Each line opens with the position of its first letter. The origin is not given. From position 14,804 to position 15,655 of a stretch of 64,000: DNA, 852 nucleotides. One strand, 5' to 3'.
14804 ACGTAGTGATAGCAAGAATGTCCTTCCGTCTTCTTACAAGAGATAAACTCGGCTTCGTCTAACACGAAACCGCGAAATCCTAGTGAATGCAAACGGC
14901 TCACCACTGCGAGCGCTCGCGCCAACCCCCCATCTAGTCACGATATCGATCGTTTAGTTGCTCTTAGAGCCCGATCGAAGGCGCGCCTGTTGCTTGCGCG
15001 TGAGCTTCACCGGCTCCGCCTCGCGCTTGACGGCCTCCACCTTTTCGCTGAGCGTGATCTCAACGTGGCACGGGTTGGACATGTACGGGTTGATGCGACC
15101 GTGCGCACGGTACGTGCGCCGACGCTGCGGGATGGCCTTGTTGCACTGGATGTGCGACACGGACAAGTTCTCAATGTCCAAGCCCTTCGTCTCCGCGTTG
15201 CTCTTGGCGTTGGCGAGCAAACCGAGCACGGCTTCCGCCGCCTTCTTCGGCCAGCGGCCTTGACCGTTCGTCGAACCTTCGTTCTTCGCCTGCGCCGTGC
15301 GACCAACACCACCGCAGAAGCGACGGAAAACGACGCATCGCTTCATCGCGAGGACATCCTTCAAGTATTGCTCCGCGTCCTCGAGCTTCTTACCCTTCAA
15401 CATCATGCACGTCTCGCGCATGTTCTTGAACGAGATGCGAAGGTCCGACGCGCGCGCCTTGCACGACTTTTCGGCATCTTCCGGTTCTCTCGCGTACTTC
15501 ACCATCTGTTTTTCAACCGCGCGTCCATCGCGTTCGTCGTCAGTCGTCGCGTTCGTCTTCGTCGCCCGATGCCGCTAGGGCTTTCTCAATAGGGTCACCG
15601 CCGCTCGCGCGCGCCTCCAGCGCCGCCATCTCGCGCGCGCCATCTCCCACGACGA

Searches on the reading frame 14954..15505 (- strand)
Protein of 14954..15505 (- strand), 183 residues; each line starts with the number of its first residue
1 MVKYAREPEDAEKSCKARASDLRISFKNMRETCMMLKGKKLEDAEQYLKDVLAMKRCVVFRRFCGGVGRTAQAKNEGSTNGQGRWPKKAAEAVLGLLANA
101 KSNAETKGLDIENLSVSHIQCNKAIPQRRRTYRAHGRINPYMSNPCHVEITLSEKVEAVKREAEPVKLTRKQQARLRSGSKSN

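Call 44: find_encoding_contigs(protein=window:14954-15505:-, flank=3000, max_places=10)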
Protein window:14954-15505:- (183 aa): 25 contigs read that carry it; 10 places shown.
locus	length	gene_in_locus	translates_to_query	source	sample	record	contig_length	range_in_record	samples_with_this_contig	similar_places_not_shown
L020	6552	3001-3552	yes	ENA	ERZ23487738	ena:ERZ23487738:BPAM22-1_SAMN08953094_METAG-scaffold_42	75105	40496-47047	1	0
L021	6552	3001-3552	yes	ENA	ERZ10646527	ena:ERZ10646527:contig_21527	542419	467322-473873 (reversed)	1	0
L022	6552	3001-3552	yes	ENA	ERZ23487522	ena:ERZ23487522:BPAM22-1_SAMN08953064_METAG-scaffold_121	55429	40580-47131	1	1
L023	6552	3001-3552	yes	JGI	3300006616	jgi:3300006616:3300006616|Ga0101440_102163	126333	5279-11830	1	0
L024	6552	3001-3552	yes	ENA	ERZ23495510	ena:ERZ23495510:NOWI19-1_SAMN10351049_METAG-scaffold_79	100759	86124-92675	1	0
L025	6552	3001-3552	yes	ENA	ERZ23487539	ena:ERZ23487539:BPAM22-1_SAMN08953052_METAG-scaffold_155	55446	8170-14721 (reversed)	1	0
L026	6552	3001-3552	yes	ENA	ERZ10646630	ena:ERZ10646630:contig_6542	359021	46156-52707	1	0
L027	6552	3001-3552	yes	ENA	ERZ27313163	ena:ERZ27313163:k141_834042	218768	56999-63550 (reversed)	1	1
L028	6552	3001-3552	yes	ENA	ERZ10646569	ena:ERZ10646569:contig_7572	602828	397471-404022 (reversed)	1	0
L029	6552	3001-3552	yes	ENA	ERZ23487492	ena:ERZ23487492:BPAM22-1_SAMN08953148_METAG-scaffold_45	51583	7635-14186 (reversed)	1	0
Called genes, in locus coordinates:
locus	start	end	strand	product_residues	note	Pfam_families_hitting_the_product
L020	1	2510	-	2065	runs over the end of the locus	PF11894:Nup192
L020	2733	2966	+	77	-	-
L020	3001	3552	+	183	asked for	PF00237:Ribosomal_L22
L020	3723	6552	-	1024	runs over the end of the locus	PF00270:DEAD, PF22527:DEXQc_Suv3, PF00271:Helicase_C (weak), PF21408:MTR4-like_stalk, PF13234:MTR4_beta-barrel, PF08148:DSHCT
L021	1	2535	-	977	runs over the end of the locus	PF11894:Nup192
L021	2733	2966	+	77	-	-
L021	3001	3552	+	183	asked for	PF00237:Ribosomal_L22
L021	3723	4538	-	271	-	PF13234:MTR4_beta-barrel, PF08148:DSHCT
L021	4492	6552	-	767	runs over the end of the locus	PF00270:DEAD, PF22527:DEXQc_Suv3, PF00271:Helicase_C (weak), PF21408:MTR4-like_stalk, PF13234:MTR4_beta-barrel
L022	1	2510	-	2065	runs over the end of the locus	PF11894:Nup192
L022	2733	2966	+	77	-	-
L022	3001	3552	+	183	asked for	PF00237:Ribosomal_L22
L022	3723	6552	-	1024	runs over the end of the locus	PF00270:DEAD, PF22527:DEXQc_Suv3, PF00271:Helicase_C (weak), PF21408:MTR4-like_stalk, PF13234:MTR4_beta-barrel, PF08148:DSHCT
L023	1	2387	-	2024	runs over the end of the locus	PF11894:Nup192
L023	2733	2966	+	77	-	-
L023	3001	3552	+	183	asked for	PF00237:Ribosomal_L22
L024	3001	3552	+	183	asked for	PF00237:Ribosomal_L22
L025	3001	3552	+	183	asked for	PF00237:Ribosomal_L22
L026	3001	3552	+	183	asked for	PF00237:Ribosomal_L22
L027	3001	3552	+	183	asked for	PF00237:Ribosomal_L22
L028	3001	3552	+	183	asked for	PF00237:Ribosomal_L22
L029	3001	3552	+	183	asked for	PF00237:Ribosomal_L22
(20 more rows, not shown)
